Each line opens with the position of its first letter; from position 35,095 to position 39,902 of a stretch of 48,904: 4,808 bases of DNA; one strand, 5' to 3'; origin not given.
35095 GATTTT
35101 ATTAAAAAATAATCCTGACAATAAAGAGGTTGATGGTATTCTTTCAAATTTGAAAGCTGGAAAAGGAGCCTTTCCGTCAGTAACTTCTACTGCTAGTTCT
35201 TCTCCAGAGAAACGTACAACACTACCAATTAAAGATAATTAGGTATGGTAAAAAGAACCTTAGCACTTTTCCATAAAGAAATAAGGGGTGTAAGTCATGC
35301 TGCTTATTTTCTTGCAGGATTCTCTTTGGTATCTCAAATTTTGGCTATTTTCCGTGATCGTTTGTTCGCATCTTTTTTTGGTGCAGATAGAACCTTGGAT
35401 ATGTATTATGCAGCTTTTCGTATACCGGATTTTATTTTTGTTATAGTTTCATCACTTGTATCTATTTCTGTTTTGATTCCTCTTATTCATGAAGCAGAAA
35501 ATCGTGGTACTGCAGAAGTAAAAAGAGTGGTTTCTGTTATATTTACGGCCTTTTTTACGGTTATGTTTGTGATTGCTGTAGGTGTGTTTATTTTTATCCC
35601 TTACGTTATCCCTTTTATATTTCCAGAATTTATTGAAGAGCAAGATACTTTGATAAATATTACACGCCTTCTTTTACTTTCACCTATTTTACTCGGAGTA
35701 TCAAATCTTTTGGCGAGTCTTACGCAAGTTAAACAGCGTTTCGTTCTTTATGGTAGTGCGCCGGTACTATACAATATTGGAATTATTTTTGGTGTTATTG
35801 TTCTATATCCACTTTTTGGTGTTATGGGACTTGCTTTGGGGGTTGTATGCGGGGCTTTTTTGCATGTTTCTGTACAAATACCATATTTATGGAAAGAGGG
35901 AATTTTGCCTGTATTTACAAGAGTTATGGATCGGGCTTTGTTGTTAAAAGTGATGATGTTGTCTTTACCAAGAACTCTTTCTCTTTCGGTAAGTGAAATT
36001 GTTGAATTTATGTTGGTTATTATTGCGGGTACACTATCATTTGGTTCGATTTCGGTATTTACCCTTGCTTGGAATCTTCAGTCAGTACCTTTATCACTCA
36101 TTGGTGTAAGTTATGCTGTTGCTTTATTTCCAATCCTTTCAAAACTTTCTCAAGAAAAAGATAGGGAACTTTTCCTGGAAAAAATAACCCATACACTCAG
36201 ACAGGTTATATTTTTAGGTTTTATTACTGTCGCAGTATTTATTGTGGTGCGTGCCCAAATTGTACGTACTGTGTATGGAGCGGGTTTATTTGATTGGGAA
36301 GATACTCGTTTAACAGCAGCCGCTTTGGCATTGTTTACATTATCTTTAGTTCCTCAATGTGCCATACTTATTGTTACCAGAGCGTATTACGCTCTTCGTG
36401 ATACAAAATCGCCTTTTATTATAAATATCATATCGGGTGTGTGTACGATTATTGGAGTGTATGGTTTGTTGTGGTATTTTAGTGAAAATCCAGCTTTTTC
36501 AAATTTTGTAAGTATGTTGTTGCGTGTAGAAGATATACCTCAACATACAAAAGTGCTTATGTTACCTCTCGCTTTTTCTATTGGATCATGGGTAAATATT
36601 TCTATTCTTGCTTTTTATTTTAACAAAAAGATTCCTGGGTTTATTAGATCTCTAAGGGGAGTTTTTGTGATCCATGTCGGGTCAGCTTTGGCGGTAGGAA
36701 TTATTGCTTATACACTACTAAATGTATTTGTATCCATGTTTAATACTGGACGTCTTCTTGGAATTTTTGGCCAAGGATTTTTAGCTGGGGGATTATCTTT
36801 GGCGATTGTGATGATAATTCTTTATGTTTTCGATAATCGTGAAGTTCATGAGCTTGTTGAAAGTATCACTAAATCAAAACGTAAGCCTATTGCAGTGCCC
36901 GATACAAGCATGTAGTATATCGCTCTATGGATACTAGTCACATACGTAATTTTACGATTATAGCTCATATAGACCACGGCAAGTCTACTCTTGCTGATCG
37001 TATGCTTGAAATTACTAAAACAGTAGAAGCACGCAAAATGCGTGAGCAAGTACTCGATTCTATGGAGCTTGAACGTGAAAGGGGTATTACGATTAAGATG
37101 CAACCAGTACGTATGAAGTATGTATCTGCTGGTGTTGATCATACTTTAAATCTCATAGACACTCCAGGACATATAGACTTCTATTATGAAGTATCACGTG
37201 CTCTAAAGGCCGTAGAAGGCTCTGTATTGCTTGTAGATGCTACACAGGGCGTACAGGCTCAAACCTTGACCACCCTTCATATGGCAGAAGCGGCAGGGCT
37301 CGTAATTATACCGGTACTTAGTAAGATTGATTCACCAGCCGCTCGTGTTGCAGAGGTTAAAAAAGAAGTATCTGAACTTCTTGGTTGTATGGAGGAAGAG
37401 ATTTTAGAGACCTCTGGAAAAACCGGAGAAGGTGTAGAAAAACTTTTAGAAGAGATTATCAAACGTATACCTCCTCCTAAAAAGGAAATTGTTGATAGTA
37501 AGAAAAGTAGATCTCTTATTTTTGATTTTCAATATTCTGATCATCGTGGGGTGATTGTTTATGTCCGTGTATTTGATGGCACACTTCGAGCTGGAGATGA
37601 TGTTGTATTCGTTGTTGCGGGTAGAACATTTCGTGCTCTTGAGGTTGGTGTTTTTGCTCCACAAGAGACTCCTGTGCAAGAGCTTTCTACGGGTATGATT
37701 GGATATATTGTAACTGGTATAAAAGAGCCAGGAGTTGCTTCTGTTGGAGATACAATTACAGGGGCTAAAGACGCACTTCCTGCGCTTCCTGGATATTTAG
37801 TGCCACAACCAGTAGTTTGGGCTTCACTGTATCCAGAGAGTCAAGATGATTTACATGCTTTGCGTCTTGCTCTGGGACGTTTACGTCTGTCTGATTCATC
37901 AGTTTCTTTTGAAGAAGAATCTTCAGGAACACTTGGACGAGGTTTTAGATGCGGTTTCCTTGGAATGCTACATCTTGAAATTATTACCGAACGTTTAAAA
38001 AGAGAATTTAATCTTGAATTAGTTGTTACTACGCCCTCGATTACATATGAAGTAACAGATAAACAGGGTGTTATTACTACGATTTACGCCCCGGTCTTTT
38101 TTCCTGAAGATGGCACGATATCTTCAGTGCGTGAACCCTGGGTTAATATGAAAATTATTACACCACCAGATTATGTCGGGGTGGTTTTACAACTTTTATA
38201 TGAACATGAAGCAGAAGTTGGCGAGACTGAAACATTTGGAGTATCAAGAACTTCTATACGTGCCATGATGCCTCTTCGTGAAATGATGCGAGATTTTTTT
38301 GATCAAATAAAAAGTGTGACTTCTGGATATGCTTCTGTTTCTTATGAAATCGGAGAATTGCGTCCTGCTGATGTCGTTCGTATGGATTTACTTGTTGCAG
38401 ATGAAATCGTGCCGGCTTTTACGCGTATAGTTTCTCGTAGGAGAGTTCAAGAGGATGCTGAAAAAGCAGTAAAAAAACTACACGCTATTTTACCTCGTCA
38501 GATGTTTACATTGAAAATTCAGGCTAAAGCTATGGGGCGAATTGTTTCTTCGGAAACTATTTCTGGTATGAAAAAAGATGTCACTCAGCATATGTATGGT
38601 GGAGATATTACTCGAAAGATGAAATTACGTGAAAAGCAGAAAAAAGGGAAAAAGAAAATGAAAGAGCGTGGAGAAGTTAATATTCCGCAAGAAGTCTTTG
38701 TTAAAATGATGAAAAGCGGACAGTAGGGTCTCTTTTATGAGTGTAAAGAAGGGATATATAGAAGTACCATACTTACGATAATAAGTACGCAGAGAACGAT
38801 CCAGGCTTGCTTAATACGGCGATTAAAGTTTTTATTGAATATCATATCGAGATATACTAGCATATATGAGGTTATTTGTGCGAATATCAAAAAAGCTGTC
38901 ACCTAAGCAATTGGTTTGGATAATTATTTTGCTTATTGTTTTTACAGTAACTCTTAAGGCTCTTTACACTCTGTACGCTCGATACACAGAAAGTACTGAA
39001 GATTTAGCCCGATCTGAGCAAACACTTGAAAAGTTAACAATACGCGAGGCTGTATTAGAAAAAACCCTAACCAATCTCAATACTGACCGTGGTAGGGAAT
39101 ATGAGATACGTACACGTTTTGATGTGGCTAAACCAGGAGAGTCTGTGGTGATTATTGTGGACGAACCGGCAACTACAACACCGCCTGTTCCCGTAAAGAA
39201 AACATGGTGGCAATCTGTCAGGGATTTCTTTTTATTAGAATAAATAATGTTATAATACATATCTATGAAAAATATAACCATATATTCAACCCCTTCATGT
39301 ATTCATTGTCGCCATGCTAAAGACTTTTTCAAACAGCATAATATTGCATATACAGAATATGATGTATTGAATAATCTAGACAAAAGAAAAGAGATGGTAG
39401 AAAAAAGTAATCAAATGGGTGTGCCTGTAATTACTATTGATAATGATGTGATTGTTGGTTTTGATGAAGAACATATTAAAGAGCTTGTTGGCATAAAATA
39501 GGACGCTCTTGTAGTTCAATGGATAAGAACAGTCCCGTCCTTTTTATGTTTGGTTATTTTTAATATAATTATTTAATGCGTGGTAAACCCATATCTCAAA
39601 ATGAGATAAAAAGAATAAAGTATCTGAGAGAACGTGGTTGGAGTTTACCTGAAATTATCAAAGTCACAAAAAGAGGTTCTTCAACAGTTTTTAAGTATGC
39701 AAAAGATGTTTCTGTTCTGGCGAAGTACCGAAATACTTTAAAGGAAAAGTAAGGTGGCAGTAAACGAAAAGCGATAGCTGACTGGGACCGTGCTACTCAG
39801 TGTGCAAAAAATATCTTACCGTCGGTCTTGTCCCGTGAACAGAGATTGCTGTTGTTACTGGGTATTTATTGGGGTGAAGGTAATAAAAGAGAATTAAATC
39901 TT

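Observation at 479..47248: Six self-contained, G+C-richer ORF cassettes with canonical AAGGAG SDs, scattered among SD-less AT-rich housekeeping genes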

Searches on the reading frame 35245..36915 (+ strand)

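Call 15: search_protein_families(library=pfam, proteins=[window:35245-36915:+], max_evalue=0.00001)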
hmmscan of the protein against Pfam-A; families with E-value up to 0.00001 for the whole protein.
window:35245-36915:+ (556 aa): 1 family
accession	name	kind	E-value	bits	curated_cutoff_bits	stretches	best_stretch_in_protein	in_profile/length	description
PF03023.19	MurJ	-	1.4e-60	205.7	27.4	1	41-505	1-446/451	Lipid II flippase MurJ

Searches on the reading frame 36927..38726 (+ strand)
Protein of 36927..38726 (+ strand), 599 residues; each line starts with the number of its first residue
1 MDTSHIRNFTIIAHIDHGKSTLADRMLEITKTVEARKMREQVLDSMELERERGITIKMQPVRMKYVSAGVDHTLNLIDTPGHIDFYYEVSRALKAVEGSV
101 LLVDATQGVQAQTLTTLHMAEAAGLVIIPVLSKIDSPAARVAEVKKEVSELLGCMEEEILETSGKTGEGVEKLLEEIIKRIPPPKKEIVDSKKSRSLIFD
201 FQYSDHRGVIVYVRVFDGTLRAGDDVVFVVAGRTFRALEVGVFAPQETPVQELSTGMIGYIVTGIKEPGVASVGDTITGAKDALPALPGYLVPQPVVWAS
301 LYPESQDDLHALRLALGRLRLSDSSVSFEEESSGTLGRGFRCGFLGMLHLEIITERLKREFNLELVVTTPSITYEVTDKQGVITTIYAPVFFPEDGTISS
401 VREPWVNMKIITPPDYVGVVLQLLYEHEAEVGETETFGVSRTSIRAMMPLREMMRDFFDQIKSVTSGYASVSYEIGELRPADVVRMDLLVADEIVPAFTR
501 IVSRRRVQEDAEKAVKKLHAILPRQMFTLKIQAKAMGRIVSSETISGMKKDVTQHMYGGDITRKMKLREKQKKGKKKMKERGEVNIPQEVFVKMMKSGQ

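Call 15: search_protein_families(library=pfam, proteins=[window:36927-38726:+], max_evalue=0.00001)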
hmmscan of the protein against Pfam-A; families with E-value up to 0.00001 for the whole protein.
window:36927-38726:+ (599 aa): 6 families
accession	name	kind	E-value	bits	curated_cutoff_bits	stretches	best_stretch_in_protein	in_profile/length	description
PF00009.33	GTP_EFTU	-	1.3e-51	175.3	26.5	1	5-183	2-188/188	Elongation factor Tu GTP binding domain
PF06421.17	LepA_C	-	1.9e-33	115.2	29.7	1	492-596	3-107/107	GTP-binding protein LepA C-terminus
PF00679.30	EFG_C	-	1.7e-17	63.6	27.9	1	401-484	2-84/89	Elongation factor G C-terminus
PF03144.31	GTP_EFTU_D2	-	2e-10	41.4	30.3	1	208-278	1-73/73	Elongation factor Tu domain 2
PF14492.12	EFG_III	-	4e-09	36.9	27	1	292-367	1-73/75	Elongation Factor G, domain III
PF22042.2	EF-G_D2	-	3.7e-07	30.6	27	1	196-278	4-82/84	Elongation factor G domain 2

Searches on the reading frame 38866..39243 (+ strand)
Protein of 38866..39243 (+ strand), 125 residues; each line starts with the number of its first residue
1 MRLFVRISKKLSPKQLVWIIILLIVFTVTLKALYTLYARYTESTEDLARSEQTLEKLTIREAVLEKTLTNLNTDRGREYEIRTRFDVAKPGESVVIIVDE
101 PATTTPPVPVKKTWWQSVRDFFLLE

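Call 15: search_protein_families(library=pfam, proteins=[window:38866-39243:+], max_evalue=0.00001)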
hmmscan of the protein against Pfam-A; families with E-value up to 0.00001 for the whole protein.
window:38866-39243:+ (125 aa): 1 family
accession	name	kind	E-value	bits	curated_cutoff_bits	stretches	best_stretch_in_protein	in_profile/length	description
PF04977.20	DivIC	-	1.3e-07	31.8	28.9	1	22-99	1-79/80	Septum formation initiator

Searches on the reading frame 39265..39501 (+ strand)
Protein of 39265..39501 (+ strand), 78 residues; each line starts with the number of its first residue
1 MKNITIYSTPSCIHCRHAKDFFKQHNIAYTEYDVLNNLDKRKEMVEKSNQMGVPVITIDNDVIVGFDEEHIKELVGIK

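Call 15: search_protein_families(library=pfam, proteins=[window:39265-39501:+], max_evalue=0.00001)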
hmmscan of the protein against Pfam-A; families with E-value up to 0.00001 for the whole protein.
window:39265-39501:+ (78 aa): 1 family
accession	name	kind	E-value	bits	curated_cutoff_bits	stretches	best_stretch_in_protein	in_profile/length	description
PF00462.30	Glutaredoxin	-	1.3e-17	64.1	22.9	1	4-63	1-60/60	Glutaredoxin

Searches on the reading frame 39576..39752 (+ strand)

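Call 64: search_protein_families(library=pfam, proteins=[window:39576-39752:+], max_evalue=0.01)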
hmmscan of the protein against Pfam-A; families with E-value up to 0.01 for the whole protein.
window:39576-39752:+ (58 aa): 1 family
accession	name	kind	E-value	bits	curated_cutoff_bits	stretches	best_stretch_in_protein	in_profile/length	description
PF18903.5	DUF5659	-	0.006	16.8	23.6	1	10-51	8-50/75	Domain of unknown function (DUF5659)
